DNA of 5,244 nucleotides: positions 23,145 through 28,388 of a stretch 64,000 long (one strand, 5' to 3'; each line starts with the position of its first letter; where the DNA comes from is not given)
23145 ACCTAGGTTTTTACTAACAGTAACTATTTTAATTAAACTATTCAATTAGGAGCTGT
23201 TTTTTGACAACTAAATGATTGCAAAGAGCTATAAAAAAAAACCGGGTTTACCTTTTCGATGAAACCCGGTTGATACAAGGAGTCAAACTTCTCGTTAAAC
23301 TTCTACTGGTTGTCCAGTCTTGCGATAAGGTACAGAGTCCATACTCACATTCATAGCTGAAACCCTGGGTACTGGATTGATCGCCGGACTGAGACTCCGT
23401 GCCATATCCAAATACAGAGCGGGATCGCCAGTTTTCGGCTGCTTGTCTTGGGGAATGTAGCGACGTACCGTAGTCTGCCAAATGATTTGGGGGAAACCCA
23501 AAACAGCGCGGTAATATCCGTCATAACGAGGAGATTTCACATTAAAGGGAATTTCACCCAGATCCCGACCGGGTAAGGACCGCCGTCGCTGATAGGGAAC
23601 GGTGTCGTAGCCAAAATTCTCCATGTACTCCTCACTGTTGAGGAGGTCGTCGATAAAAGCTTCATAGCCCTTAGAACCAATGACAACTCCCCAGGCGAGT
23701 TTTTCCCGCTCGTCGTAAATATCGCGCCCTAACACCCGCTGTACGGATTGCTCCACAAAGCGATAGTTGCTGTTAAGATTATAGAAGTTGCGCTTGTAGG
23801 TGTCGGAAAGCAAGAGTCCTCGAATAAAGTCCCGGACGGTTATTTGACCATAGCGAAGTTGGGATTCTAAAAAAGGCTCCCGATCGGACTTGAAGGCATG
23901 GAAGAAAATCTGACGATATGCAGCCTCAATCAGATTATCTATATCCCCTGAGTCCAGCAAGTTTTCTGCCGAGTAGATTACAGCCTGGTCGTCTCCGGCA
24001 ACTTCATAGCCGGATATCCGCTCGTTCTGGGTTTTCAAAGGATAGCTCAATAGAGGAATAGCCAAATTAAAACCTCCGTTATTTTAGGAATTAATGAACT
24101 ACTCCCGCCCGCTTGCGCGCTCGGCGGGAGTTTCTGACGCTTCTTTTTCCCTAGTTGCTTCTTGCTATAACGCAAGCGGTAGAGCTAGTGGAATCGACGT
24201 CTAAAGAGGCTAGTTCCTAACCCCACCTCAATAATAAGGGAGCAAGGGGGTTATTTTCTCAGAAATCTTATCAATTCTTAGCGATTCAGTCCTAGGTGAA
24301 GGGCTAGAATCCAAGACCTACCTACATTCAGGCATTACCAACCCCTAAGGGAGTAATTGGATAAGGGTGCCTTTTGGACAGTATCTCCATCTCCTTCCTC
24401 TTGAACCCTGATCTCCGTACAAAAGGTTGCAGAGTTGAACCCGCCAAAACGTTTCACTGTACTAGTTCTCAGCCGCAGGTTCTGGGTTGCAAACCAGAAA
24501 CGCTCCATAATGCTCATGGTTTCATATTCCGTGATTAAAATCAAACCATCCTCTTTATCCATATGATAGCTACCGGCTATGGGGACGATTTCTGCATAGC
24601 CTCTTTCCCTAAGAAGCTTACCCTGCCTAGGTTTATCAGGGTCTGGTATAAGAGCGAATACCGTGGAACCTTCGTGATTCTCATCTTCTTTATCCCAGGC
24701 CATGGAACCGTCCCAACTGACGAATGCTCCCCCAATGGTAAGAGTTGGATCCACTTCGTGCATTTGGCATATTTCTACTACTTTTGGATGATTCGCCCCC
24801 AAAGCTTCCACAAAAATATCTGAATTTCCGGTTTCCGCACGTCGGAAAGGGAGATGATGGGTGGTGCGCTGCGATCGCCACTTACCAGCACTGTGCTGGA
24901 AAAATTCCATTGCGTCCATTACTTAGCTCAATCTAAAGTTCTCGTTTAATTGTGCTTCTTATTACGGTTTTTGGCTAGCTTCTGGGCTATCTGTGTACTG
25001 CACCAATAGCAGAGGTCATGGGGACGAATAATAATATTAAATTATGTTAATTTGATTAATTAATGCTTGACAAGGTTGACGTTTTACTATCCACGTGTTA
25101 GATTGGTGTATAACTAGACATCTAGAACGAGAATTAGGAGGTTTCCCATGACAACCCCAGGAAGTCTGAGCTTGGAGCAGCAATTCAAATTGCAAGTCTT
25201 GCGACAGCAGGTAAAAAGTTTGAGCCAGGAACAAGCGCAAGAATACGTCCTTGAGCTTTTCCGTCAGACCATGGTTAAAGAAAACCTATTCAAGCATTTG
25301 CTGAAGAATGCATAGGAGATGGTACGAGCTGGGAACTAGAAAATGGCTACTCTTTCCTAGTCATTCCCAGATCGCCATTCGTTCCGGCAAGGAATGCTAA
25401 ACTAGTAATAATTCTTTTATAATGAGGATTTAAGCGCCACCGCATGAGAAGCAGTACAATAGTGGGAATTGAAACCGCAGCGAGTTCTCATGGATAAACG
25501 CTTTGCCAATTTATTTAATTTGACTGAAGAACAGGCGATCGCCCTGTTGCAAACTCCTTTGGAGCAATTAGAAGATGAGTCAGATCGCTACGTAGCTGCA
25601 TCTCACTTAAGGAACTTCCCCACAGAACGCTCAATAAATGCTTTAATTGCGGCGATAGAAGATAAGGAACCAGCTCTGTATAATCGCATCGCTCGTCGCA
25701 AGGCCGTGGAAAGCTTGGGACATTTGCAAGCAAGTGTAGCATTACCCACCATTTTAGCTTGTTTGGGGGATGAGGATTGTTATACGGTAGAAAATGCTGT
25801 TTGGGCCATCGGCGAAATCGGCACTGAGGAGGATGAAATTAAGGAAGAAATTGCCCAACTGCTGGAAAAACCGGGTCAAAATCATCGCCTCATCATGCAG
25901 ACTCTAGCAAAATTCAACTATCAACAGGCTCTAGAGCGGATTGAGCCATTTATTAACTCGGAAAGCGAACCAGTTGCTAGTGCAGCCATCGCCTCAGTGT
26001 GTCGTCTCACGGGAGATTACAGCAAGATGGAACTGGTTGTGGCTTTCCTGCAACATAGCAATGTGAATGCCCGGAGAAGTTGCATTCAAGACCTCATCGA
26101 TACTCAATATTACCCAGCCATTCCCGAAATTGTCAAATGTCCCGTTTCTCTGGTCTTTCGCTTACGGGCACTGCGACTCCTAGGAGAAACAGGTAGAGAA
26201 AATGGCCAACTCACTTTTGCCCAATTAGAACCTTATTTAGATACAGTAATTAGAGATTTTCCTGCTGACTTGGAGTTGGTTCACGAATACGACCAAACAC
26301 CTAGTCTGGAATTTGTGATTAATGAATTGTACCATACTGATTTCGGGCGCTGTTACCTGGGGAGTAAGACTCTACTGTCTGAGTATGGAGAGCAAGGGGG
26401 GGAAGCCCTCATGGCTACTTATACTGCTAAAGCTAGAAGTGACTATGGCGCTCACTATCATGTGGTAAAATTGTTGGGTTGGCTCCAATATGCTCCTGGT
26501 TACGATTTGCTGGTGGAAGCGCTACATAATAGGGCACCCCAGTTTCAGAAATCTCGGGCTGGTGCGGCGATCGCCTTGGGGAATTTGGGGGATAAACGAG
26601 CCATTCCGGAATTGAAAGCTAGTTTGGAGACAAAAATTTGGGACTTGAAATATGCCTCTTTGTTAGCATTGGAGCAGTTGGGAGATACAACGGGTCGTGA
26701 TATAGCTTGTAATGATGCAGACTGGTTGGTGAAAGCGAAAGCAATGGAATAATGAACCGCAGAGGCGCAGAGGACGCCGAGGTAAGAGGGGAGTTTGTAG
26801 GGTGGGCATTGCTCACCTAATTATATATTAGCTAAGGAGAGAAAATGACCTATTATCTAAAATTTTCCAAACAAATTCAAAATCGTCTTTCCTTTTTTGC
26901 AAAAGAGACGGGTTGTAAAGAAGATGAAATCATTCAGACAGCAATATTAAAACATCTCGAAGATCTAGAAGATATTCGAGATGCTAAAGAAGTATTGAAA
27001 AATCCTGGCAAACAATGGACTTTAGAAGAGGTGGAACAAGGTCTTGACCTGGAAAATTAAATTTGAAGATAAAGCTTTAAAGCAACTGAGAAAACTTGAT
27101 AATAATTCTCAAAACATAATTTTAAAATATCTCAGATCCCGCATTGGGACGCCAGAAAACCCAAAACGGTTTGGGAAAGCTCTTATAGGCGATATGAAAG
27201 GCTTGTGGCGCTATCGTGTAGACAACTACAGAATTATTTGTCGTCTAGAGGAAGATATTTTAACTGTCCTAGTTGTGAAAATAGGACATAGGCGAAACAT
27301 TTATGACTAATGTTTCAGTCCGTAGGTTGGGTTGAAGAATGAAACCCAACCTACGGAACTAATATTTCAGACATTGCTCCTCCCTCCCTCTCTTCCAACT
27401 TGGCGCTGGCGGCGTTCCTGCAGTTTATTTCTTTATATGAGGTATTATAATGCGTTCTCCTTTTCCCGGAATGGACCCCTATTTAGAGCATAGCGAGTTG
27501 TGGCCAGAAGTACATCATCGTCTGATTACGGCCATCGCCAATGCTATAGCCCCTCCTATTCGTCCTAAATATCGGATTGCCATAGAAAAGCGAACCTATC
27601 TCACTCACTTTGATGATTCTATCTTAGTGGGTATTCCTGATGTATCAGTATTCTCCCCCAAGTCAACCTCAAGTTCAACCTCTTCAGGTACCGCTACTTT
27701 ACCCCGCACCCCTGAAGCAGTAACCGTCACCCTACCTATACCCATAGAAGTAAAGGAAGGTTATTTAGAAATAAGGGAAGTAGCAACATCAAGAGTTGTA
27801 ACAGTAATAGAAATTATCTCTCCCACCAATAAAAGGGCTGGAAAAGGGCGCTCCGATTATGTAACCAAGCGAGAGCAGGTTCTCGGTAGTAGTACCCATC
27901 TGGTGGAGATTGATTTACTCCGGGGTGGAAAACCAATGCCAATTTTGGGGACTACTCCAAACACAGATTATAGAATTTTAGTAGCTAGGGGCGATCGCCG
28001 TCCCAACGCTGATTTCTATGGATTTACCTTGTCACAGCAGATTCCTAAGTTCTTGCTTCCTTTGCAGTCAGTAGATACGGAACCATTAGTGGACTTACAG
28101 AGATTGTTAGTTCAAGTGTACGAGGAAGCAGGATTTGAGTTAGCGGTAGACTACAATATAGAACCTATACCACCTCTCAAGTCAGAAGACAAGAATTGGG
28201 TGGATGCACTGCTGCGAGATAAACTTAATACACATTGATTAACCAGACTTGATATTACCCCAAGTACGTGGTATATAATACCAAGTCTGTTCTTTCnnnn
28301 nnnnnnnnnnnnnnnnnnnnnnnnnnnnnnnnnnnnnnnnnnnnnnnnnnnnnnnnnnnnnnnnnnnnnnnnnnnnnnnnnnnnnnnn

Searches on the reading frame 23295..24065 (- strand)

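Call 43: search_protein_families(library=pfam, proteins=[window:23295-24065:-])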
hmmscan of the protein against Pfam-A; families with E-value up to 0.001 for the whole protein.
window:23295-24065:- (256 aa): 1 family
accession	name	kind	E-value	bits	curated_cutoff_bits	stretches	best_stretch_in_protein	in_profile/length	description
PF00427.26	PBS_linker_poly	-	1.1e-42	145.5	28.7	1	39-160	3-126/126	Phycobilisome Linker polypeptide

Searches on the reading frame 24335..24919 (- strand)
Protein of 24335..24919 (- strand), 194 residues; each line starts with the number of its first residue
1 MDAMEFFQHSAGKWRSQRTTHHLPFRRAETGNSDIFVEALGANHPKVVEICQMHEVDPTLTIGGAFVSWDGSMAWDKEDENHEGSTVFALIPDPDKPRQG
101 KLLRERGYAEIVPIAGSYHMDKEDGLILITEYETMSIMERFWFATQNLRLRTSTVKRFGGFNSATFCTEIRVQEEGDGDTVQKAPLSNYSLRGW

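Call 43: search_protein_families(library=pfam, proteins=[window:24335-24919:-])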
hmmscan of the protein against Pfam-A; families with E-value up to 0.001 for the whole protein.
window:24335-24919:- (194 aa): 1 family
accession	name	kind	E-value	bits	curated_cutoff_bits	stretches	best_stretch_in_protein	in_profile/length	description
PF09367.16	CpeS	-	7.7e-76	254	23.3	1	2-172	1-170/170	CpeS-like protein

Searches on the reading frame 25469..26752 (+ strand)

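Call 28: search_protein_families(library=pfam, proteins=[window:25469-26752:+])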
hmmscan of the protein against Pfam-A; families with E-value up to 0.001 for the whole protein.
window:25469-26752:+ (427 aa): 4 families
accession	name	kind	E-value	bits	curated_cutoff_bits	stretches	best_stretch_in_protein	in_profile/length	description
PF13646.12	HEAT_2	-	5e-23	81.6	27.7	2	73-121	14-62/88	HEAT repeats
PF03130.22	HEAT_PBS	-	2.2e-20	71.2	20.9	1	363-387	2-26/27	PBS lyase HEAT-like repeat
PF02985.28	HEAT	-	0.00078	19.9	23.5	0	92-118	2-28/31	HEAT repeat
PF13513.12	HEAT_EZ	-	0.00094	20.1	27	0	91-117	29-55/55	HEAT-like repeat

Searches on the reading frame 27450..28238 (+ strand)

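Call 43: search_protein_families(library=pfam, proteins=[window:27450-28238:+])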
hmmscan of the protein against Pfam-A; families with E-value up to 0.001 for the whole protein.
window:27450-28238:+ (262 aa): 1 family
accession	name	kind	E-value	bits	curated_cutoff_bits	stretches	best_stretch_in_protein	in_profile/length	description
PF13267.11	DUF4058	-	1.8e-107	358.9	25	1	1-253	1-253/254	Protein of unknown function (DUF4058)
